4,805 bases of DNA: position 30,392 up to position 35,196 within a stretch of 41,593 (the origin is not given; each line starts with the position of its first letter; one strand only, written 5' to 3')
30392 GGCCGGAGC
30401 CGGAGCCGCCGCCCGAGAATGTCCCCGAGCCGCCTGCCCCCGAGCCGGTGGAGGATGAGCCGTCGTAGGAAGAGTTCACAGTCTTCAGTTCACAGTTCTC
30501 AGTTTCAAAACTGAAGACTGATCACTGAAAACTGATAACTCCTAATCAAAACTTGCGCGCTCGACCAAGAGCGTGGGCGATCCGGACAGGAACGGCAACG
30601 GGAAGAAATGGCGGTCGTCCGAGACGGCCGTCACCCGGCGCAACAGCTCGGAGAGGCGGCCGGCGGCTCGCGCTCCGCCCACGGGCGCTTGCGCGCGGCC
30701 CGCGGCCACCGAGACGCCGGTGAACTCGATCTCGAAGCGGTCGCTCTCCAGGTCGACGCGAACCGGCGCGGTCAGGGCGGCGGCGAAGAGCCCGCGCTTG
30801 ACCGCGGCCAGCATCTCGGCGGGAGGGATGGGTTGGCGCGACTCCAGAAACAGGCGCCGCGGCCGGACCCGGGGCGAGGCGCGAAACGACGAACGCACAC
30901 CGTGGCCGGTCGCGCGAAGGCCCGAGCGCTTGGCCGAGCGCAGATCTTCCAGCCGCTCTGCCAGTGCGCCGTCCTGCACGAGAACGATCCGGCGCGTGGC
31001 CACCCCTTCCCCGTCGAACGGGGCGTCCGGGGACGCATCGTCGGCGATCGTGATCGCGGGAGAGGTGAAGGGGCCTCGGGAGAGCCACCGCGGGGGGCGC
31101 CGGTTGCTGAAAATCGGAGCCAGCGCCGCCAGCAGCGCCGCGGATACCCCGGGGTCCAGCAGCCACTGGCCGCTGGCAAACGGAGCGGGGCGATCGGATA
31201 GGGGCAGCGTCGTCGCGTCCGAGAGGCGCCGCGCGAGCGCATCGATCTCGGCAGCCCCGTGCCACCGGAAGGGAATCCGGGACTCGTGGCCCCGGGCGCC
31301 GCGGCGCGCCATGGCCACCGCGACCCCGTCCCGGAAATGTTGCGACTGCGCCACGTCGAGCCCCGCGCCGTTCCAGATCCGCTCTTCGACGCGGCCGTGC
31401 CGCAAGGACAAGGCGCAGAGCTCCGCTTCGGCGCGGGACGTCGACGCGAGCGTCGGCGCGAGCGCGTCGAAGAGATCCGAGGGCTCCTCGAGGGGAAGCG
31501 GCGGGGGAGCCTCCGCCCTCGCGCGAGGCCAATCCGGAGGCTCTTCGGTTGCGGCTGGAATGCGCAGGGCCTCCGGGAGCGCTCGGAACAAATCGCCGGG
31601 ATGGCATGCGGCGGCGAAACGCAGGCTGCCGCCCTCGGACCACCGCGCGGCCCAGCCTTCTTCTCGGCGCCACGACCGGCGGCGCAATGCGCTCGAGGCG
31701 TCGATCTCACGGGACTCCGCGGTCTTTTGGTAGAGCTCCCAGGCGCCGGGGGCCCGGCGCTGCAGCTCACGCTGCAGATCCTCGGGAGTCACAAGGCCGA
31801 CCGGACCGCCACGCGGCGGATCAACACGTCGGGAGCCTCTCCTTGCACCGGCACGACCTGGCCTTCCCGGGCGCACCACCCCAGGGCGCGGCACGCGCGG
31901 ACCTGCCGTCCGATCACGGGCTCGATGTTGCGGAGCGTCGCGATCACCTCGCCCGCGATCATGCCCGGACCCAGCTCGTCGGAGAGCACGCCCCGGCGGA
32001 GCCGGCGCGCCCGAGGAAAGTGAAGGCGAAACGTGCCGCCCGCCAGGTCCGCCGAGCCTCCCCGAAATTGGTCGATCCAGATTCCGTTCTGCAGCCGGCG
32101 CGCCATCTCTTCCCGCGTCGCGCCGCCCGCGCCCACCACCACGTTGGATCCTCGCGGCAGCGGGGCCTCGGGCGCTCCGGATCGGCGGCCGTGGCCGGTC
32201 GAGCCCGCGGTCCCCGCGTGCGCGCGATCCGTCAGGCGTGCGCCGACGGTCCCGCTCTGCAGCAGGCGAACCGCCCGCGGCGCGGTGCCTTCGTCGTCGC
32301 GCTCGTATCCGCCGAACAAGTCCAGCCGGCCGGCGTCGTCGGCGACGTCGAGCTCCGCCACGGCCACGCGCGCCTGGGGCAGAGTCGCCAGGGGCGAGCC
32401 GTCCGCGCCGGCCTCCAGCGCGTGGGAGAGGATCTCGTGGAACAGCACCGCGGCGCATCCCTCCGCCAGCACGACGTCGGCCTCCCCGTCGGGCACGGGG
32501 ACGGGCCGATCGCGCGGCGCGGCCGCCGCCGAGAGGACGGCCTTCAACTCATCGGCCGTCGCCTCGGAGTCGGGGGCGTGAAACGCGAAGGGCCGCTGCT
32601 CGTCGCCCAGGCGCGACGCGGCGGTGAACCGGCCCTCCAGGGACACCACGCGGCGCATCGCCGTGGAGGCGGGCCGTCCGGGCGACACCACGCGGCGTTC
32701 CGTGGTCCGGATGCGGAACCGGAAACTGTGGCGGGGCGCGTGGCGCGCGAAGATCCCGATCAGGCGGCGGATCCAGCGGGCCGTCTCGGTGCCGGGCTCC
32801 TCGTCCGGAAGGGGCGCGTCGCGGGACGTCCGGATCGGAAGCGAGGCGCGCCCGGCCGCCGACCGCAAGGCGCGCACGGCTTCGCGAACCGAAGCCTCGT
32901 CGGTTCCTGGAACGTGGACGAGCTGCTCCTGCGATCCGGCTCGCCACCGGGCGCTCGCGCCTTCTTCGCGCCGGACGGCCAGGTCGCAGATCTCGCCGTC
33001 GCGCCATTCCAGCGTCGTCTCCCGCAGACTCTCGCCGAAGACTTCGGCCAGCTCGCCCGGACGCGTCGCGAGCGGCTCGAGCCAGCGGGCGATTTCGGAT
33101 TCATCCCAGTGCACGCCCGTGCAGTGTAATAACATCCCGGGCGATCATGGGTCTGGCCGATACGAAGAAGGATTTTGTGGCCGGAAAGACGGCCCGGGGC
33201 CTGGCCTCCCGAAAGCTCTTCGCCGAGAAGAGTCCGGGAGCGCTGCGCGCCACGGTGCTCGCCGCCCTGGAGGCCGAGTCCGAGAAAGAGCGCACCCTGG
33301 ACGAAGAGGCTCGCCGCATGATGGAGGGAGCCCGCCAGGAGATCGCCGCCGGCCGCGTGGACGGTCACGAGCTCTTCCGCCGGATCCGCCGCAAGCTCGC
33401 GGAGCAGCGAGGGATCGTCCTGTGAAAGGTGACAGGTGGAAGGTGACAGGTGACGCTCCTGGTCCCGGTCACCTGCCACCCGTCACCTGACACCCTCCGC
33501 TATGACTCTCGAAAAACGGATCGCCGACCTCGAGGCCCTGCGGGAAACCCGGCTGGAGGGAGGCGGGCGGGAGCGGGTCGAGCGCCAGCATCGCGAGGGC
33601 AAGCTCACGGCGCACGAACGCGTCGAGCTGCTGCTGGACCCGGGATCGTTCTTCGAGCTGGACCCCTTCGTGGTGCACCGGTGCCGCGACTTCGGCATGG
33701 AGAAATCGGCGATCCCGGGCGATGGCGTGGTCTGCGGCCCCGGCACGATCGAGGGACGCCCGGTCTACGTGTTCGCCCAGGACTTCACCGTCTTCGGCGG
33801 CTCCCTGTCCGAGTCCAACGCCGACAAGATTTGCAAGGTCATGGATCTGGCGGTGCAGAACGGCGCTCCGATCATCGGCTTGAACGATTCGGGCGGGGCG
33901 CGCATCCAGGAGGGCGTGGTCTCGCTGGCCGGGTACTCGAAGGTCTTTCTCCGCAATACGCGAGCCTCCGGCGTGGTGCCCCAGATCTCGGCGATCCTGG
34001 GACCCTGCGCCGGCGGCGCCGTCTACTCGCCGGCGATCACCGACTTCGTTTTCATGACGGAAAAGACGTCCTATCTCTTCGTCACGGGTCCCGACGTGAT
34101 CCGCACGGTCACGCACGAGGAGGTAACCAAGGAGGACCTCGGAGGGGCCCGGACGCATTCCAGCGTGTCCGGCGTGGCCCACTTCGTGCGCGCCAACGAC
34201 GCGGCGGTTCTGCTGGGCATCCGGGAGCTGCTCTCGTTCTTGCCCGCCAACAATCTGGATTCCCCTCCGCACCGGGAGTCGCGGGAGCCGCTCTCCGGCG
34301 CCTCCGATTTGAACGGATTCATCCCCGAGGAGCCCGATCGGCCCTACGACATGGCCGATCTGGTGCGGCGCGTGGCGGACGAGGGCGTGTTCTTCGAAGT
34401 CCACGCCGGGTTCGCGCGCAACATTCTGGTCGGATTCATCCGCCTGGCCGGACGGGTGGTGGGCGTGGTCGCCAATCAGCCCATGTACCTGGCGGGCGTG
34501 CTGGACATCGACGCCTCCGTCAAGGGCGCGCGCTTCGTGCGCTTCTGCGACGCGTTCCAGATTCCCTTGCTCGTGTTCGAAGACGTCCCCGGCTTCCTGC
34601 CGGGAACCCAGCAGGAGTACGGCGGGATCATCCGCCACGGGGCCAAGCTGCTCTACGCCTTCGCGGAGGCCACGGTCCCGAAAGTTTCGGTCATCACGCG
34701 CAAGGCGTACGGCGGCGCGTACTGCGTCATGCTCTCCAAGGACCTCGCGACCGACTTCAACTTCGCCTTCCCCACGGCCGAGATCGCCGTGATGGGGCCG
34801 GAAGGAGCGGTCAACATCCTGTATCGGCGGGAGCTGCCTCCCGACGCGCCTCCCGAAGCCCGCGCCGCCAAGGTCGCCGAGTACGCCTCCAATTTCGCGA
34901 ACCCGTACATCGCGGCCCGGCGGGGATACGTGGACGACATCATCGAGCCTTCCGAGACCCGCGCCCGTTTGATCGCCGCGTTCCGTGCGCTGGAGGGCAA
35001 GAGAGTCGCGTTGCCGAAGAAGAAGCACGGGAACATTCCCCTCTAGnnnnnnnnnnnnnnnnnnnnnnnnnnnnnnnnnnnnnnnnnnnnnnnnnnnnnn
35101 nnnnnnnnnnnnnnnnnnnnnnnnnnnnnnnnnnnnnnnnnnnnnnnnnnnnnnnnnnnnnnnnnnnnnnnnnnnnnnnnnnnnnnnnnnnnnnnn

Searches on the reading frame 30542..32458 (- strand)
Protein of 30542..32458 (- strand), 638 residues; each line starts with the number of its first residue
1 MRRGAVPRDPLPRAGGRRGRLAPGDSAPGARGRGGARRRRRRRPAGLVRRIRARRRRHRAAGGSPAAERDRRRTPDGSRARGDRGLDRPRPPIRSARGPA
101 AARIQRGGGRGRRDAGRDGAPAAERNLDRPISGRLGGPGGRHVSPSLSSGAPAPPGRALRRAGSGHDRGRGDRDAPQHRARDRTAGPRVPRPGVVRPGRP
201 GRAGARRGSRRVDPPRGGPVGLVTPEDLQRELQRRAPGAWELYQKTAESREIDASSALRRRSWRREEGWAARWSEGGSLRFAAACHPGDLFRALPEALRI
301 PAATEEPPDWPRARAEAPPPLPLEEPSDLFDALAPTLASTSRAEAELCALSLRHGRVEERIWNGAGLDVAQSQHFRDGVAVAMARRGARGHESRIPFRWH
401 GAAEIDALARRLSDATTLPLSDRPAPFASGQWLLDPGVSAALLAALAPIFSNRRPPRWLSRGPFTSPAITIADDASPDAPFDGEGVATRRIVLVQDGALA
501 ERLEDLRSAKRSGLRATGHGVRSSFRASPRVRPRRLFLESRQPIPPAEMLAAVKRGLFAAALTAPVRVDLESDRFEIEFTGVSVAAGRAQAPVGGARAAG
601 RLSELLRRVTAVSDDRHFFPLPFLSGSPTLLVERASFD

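Call 12: search_protein_families(library=pfam, proteins=[window:30542-32458:-], max_evalue=0.01)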
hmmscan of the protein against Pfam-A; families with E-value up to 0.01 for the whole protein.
window:30542-32458:- (638 aa): 1 family
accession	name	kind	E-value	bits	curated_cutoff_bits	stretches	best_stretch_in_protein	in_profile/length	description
PF19289.4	PmbA_TldD_3rd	-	2.1e-31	109.3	22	1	464-636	45-217/220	PmbA/TldA metallopeptidase C-terminal domain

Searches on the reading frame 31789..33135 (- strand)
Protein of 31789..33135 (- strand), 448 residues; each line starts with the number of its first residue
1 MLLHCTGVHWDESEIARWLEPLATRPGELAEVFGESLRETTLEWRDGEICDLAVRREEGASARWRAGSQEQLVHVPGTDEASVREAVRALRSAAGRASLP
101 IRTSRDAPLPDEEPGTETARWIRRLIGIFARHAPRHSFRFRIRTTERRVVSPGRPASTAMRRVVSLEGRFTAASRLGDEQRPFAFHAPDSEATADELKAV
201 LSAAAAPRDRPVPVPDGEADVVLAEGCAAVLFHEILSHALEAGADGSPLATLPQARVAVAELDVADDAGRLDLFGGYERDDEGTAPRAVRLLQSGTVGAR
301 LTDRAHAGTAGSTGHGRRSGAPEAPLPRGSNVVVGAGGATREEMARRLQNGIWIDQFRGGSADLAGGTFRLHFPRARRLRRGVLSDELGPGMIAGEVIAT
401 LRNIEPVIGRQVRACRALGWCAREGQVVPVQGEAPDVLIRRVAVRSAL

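Call 12: search_protein_families(library=pfam, proteins=[window:31789-33135:-], max_evalue=0.01)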
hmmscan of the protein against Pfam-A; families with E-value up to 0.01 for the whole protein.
window:31789-33135:- (448 aa): 1 family
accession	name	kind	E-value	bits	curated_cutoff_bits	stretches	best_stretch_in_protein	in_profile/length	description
PF19289.4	PmbA_TldD_3rd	-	6.4e-29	101.1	22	1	217-444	2-218/220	PmbA/TldA metallopeptidase C-terminal domain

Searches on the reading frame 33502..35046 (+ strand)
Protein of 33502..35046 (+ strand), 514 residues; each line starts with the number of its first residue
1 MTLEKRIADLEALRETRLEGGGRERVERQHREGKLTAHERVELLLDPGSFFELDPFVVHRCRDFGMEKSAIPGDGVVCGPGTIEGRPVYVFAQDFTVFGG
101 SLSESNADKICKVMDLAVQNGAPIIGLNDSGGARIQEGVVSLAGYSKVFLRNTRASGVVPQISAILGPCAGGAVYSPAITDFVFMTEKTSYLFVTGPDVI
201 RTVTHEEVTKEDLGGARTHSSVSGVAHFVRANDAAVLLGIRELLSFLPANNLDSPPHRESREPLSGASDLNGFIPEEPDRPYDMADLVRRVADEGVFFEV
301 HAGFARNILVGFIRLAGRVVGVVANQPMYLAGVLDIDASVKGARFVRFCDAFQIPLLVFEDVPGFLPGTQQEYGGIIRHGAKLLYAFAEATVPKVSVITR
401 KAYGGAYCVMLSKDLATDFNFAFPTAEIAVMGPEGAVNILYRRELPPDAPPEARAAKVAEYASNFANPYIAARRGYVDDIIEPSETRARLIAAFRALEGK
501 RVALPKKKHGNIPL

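Call 12: search_protein_families(library=pfam, proteins=[window:33502-35046:+], max_evalue=0.01)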
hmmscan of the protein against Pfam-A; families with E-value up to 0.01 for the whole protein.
window:33502-35046:+ (514 aa): 3 families
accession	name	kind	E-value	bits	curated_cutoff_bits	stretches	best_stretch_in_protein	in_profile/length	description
PF01039.27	Carboxyl_trans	-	5.8e-192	639.1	22.3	1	28-512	1-493/493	Carboxyl transferase domain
PF03255.19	ACCA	-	6.9e-12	45.6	23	1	341-444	135-234/310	Acetyl co-enzyme A carboxylase carboxyltransferase-like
PF06833.16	MdcE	-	0.0051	17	32.7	0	353-439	27-113/196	Malonate decarboxylase gamma subunit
